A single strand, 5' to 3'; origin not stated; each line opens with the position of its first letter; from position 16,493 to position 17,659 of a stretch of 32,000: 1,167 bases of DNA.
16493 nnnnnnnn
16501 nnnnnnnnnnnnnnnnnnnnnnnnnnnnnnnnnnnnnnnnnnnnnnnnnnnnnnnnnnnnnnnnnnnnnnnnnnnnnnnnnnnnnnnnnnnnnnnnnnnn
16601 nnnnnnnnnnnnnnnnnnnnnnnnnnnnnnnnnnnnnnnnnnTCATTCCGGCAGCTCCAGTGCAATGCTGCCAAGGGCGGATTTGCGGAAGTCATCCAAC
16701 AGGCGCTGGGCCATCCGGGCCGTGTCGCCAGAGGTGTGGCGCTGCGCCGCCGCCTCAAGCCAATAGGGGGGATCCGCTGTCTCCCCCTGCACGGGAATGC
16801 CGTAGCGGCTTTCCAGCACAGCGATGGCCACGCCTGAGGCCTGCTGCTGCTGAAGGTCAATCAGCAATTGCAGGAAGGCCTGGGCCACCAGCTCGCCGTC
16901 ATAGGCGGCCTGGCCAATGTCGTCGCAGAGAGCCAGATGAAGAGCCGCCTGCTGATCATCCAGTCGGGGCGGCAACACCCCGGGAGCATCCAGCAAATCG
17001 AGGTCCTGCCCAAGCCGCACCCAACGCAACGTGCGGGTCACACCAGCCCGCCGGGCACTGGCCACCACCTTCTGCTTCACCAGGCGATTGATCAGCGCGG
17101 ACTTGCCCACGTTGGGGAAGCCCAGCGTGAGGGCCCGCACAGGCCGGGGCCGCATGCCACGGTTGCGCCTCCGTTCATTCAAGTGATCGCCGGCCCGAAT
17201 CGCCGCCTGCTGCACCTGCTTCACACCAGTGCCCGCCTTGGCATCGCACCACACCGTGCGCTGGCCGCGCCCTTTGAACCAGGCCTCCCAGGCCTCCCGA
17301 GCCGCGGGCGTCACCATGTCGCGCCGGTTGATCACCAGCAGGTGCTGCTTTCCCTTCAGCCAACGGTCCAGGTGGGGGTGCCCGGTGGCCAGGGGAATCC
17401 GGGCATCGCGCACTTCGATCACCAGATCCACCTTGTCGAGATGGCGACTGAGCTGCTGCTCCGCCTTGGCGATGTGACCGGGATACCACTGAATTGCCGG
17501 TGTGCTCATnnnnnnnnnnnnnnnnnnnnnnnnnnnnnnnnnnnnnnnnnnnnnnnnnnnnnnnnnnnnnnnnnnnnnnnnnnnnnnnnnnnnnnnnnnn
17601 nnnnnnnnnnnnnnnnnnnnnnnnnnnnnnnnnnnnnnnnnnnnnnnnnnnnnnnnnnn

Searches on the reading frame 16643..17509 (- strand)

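Call 36: search_protein_families(library=pfam, proteins=[window:16643-17509:-], max_evalue=0.00001)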
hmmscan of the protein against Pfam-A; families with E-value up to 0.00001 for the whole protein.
window:16643-17509:- (288 aa): 1 family
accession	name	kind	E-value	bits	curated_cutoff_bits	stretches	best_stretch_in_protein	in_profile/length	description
PF01926.29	MMR_HSR1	-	5e-13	49.6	21.9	1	128-180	4-58/113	50S ribosome-binding GTPase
